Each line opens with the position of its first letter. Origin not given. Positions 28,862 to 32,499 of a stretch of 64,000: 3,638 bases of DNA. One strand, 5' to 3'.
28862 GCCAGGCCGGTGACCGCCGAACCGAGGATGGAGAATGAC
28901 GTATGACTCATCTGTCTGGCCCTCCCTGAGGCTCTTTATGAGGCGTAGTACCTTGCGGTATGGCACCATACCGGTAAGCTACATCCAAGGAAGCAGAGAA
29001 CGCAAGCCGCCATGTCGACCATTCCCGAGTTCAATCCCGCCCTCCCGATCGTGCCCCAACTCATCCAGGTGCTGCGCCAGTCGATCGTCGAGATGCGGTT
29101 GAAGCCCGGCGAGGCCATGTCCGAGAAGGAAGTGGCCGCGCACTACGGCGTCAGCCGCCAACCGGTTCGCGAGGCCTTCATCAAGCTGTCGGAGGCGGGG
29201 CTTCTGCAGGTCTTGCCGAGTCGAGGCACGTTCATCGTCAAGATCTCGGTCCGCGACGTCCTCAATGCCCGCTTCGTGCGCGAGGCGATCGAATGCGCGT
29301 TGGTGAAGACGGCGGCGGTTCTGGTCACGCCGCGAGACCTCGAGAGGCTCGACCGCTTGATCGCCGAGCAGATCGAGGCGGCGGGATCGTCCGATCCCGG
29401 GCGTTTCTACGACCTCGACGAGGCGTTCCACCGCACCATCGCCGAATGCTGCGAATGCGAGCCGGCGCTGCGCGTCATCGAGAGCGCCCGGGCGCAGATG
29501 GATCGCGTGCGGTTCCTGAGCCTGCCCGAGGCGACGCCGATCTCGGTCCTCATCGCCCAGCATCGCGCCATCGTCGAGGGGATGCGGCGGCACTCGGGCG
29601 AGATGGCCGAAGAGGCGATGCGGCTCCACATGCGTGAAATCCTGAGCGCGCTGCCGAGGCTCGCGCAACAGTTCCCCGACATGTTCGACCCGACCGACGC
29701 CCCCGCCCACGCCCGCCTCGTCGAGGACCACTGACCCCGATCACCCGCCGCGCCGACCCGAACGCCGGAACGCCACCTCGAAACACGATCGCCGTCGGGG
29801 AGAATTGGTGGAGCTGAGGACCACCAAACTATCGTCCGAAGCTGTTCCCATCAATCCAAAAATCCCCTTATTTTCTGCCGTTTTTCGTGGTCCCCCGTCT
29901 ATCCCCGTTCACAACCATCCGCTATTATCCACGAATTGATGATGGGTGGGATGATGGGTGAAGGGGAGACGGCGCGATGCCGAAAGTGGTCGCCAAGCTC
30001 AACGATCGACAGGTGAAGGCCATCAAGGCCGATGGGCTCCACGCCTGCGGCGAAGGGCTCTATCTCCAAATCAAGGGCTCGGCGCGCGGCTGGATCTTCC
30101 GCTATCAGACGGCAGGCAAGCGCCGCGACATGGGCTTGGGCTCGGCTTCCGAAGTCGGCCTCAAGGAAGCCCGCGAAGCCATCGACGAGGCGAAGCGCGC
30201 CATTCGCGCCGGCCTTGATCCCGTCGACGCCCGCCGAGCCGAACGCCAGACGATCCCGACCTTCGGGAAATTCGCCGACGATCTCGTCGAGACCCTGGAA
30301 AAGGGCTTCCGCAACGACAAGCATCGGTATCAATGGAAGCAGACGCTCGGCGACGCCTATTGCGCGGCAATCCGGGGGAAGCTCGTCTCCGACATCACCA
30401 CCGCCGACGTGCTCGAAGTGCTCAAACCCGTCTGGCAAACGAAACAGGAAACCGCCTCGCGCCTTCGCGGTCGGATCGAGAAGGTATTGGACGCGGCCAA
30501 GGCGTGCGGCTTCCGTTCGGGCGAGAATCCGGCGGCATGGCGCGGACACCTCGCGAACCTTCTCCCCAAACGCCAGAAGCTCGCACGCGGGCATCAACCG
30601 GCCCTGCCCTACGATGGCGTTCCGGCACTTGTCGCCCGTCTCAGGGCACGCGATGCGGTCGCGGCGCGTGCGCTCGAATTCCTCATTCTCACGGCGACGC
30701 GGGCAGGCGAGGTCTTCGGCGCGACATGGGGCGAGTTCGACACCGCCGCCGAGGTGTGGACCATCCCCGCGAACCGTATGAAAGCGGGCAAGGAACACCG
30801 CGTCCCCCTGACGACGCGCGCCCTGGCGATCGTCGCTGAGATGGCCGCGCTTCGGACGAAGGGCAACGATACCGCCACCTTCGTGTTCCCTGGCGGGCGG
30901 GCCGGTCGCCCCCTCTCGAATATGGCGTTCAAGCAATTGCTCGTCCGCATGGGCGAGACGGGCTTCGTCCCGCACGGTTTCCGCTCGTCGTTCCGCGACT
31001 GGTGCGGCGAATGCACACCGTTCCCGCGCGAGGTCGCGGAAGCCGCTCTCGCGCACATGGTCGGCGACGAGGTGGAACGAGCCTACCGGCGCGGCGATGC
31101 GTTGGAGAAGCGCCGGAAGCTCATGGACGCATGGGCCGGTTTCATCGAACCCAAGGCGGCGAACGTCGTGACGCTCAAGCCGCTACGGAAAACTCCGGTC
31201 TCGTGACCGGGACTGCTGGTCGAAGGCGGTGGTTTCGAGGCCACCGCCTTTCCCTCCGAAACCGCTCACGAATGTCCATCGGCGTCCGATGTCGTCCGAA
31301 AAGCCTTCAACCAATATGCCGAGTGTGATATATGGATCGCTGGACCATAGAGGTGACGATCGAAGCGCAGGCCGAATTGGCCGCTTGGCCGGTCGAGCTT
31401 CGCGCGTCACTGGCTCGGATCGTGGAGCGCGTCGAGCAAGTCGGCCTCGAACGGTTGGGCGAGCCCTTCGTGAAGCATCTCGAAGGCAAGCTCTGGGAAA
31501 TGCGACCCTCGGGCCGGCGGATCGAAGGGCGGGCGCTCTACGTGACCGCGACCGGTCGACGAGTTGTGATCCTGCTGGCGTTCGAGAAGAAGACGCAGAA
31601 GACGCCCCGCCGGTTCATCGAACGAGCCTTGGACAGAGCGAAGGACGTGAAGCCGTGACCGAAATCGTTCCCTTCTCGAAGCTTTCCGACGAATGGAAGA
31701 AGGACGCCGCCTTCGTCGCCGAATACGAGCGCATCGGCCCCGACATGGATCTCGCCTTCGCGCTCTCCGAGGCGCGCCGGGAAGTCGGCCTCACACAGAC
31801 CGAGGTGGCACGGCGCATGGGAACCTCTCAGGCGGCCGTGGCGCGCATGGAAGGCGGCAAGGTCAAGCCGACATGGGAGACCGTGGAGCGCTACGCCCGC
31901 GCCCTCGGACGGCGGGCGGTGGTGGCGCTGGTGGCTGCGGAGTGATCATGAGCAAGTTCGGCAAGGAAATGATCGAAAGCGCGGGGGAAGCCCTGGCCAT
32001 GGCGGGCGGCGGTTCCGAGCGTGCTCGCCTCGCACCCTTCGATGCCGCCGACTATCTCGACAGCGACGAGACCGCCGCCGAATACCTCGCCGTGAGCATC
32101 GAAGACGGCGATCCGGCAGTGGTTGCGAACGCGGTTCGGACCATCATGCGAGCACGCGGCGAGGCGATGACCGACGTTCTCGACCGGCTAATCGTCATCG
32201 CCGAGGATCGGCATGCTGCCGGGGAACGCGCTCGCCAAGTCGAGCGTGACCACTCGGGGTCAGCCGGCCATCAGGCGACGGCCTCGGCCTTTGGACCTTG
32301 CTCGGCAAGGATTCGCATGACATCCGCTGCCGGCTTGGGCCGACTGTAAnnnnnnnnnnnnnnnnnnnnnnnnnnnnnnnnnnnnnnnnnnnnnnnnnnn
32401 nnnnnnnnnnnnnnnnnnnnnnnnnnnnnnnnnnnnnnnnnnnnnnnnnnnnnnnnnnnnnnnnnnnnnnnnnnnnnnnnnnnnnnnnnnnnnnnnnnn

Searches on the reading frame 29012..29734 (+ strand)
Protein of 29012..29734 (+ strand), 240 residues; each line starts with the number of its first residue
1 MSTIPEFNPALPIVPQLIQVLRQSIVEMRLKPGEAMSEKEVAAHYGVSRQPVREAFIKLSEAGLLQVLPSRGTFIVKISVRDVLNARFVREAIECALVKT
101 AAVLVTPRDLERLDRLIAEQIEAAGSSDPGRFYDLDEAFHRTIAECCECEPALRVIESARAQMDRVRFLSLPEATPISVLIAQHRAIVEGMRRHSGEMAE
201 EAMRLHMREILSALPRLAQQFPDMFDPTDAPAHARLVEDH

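Call 10: search_protein_families(library=pfam, proteins=[window:29012-29734:+], max_evalue=0.01)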
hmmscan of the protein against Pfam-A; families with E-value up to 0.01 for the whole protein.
window:29012-29734:+ (240 aa): 4 families
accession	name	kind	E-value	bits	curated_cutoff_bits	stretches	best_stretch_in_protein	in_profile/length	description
PF07729.17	FCD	-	1.3e-25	90.6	24.3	1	89-208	5-124/125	FCD domain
PF00392.27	GntR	-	1.1e-17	63.9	27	1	16-75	4-64/64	Bacterial regulatory proteins, gntR family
PF08220.18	HTH_DeoR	-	0.0034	17.5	21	1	22-65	1-44/57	DeoR-like helix-turn-helix domain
PF02082.26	Rrf2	-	0.0085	16.7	30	0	26-67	13-55/132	Iron-dependent Transcriptional regulator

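Call 67: find_encoding_contigs(protein=window:29012-29734:+, flank=6000, max_places=6)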
Protein window:29012-29734:+ (240 aa): no gene with exactly this product is on record in the collection.

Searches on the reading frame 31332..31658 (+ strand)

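Call 9: search_protein_families(library=pfam, proteins=[window:31332-31658:+], max_evalue=0.01)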
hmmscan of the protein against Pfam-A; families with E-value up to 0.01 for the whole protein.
window:31332-31658:+ (108 aa): 1 family
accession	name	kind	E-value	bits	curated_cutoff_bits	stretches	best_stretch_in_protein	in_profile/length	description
PF05973.20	Gp49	-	5.6e-24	84.4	23.9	1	15-104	2-90/90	Phage derived protein Gp49-like (DUF891)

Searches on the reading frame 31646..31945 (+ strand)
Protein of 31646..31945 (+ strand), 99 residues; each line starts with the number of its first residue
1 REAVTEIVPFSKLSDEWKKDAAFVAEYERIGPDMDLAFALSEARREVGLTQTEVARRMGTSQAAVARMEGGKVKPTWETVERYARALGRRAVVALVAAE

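Call 70: search_protein_families(library=pfam, proteins=[window:31646-31945:+], max_evalue=0.01)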
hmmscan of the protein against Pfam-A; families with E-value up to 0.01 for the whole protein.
window:31646-31945:+ (99 aa): 10 families
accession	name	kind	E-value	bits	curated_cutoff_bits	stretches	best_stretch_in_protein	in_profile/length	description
PF13560.12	HTH_31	-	1.3e-12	48.3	27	1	36-89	2-56/64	Helix-turn-helix domain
PF01381.28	HTH_3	-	1.3e-11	44.8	23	1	41-89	2-50/55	Helix-turn-helix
PF13443.12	HTH_26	-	1.4e-05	25.6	22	1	40-88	2-51/63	Cro/C1-type HTH DNA-binding domain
PF12844.13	HTH_19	-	7.6e-05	23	30.2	1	40-88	4-52/64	Helix-turn-helix domain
PF17762.8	HTH_ParB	-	0.00031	21.3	22.6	1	34-67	6-39/102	ParB HTH domain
PF13744.12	HTH_37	-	0.0011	19.1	27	1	35-74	18-57/80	Helix-turn-helix domain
PF15731.11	MqsA_antitoxin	-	0.0015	19.1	30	1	38-81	72-115/131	Antitoxin component of bacterial toxin-antitoxin system, MqsA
PF13413.12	HTH_25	-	0.0028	17.9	24.6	0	40-87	2-55/62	Helix-turn-helix domain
PF20432.4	Xre-like-HTH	-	0.0064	17.2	25.8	0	39-82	14-57/63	Antitoxin Xre-like helix-turn-helix domain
PF12802.13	MarR_2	-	0.0076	16.8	27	0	34-67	8-39/61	MarR family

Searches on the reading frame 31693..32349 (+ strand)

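Call 9: search_protein_families(library=pfam, proteins=[window:31693-32349:+], max_evalue=0.01)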
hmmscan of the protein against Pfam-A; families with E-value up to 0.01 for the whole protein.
window:31693-32349:+ (218 aa): 1 family
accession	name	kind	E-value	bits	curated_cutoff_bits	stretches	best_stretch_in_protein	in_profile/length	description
PF21716.3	dnstrm_HI1420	-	1.1e-08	35.2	27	1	113-158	2-47/90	Probable addiction module antidote protein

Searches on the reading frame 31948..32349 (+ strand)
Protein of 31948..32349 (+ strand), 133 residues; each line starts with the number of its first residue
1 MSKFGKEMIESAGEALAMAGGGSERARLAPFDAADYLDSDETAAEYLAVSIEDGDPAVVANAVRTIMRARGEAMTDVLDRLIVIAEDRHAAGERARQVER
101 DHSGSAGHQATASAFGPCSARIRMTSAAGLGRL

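Call 70: search_protein_families(library=pfam, proteins=[window:31948-32349:+], max_evalue=0.01)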
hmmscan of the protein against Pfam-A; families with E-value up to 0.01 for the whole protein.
window:31948-32349:+ (133 aa): 1 family
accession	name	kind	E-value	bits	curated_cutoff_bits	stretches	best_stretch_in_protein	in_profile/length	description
PF21716.3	dnstrm_HI1420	-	4.2e-09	36.6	27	1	28-73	2-47/90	Probable addiction module antidote protein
